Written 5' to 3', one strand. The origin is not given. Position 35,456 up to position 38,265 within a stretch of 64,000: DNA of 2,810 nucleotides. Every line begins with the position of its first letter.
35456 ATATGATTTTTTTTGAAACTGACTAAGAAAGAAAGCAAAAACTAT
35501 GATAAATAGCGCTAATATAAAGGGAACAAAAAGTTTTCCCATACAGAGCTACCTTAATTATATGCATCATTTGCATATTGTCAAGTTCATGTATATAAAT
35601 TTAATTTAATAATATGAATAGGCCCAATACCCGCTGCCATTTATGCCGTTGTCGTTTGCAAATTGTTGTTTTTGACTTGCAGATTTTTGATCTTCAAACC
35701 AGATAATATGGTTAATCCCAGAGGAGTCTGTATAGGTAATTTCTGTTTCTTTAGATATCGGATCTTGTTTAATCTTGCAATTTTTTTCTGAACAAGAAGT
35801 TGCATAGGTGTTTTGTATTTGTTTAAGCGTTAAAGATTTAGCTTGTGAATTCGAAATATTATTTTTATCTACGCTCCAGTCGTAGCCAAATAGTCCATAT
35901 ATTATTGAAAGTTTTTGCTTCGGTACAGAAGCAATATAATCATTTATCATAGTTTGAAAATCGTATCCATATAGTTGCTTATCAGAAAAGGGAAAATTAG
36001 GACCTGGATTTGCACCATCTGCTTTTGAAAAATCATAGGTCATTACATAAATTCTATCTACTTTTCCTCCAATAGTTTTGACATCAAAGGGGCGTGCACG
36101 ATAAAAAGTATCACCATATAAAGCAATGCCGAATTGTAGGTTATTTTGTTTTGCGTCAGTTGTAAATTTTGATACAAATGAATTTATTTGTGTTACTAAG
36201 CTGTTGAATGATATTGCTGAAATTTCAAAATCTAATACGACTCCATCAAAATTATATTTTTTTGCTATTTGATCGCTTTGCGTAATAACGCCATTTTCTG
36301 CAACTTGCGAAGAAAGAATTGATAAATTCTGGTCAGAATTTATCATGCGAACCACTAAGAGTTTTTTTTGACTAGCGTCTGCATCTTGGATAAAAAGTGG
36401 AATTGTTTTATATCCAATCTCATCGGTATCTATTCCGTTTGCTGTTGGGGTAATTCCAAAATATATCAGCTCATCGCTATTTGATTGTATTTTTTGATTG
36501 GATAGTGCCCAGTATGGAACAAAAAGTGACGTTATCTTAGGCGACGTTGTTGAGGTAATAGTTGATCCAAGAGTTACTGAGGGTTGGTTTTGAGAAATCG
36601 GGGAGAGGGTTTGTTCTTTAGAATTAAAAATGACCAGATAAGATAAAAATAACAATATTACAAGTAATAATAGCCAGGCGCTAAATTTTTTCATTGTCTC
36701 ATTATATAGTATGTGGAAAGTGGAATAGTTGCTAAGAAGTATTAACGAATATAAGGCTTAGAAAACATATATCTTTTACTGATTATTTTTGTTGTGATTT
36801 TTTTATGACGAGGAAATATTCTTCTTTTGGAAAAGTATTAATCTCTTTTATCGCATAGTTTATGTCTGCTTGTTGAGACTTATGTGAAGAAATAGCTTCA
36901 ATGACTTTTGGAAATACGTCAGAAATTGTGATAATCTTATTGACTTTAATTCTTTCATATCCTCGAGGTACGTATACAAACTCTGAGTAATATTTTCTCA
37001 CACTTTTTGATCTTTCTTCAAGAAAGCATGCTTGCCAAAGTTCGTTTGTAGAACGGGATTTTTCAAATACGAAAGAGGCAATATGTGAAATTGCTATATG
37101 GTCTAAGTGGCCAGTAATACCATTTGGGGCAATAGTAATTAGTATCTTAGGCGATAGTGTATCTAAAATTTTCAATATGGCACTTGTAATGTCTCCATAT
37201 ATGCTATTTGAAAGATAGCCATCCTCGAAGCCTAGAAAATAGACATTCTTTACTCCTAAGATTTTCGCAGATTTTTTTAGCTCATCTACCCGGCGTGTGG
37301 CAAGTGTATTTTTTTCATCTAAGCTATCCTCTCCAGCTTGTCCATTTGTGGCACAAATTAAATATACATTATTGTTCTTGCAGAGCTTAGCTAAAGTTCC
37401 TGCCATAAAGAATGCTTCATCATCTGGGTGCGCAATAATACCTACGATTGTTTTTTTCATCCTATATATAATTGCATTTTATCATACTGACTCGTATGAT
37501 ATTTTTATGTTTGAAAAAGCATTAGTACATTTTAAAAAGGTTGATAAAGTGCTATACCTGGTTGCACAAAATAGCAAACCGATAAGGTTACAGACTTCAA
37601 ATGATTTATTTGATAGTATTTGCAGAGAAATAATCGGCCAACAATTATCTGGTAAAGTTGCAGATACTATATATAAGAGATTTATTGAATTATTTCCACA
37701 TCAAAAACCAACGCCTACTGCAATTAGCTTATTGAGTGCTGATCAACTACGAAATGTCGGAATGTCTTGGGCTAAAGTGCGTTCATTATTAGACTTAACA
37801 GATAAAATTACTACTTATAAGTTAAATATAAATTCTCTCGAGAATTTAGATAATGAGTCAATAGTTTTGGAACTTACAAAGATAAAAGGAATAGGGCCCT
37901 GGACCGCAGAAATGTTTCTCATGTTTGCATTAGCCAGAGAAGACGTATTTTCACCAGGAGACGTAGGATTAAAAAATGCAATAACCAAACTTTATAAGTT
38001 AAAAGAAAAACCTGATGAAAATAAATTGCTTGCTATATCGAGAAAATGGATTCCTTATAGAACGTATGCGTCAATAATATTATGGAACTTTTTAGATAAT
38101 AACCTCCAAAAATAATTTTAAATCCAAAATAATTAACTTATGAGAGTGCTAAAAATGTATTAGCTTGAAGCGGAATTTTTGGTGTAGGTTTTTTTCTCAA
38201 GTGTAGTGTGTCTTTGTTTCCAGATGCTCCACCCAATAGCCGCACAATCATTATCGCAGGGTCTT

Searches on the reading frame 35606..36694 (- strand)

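Call 36: search_protein_families(library=pfam, proteins=[window:35606-36694:-], max_evalue=0.001)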
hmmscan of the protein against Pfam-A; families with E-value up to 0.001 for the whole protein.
window:35606-36694:- (362 aa): 1 family
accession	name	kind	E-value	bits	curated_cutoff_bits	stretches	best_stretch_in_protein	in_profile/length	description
PF00704.34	Glyco_hydro_18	-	1.3e-21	78.1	29.6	1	52-360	21-315/317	Glycosyl hydrolases family 18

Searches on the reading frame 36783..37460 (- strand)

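Call 36: search_protein_families(library=pfam, proteins=[window:36783-37460:-], max_evalue=0.001)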
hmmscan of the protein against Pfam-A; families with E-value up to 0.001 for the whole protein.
window:36783-37460:- (225 aa): 1 family
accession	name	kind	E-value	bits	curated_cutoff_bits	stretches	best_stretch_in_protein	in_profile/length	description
PF02585.22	PIG-L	-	1.9e-30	106.5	28.2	1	8-128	3-125/129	GlcNAc-PI de-N-acetylase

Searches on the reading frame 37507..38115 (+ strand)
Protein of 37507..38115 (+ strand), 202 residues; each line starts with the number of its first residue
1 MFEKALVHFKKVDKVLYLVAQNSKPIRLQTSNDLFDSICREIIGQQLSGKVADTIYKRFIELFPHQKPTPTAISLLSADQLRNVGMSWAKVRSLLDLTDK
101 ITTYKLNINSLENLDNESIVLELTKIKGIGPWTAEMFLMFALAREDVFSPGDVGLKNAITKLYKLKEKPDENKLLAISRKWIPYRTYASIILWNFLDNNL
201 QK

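Call 37: search_protein_families(library=pfam, proteins=[window:37507-38115:+], max_evalue=0.001)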
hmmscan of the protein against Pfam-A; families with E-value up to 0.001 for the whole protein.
window:37507-38115:+ (202 aa): 1 family
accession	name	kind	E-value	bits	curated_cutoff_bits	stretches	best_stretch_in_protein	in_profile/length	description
PF00730.31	HhH-GPD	-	2.9e-14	53.8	26.2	1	40-183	2-107/108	HhH-GPD superfamily base excision DNA repair protein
